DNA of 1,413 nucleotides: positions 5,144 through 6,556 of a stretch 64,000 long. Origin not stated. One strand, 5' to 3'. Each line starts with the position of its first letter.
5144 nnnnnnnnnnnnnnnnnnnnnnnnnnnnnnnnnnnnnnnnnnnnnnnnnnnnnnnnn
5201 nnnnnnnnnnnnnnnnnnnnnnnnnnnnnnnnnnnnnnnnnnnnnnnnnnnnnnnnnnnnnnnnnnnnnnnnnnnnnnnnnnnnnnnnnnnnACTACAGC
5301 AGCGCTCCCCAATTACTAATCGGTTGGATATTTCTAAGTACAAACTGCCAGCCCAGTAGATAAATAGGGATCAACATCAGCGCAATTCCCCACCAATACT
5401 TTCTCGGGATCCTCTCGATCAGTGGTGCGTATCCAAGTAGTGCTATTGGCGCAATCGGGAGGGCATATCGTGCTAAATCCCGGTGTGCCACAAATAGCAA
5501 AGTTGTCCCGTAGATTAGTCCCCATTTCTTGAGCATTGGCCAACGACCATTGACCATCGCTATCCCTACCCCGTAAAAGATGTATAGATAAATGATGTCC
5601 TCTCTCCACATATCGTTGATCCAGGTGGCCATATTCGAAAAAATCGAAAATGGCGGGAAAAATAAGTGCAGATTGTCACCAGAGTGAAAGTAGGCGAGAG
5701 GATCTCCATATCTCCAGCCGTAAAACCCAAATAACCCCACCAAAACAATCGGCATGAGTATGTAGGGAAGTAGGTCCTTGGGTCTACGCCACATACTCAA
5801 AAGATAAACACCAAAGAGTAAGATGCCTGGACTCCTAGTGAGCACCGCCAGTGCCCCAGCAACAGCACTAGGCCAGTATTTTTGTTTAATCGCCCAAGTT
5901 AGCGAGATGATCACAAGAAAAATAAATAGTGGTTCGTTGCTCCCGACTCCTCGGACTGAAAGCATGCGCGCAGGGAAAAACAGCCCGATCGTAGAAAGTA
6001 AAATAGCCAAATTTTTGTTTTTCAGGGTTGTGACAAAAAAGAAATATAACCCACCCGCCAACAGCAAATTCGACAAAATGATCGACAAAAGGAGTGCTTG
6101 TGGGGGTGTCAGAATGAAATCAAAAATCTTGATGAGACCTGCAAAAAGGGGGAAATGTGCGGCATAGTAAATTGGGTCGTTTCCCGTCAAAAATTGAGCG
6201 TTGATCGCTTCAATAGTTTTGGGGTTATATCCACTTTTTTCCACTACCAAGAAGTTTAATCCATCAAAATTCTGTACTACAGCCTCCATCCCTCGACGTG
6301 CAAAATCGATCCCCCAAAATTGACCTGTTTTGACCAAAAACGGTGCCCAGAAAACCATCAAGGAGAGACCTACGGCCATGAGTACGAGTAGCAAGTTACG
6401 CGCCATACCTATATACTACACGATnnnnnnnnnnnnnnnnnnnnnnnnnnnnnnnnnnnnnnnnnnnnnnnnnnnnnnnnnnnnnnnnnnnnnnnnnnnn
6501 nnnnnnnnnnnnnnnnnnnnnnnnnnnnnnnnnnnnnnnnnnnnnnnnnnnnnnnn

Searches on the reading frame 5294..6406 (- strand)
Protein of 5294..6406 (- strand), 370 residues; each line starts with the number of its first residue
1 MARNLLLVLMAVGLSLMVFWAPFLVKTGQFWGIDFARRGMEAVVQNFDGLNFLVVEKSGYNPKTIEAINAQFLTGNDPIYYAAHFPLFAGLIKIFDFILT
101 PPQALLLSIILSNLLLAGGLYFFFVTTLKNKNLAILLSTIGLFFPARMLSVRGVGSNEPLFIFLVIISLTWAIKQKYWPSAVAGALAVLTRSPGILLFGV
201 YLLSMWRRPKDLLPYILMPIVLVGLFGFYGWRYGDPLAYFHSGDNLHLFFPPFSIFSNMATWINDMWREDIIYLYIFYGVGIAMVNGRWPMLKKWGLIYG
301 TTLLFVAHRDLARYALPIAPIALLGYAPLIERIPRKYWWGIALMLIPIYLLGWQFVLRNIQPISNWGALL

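Call 4: search_protein_families(library=pfam, proteins=[window:5294-6406:-], max_evalue=1)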
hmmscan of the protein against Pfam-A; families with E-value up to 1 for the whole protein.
window:5294-6406:- (370 aa): 0 families

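Call 5: search_protein_families(library=ncbifam, proteins=[window:5294-6406:-], max_evalue=1)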
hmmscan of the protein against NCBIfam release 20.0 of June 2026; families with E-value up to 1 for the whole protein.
window:5294-6406:- (370 aa): 1 family
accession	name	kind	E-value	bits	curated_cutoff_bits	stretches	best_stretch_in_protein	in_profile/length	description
NF046093.1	AZOBR_p60025_fam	subfamily_domain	5.9e-07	28.9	150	1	52-217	53-225/232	AZOBR_p60025 family cell surface glycopolymer formation protein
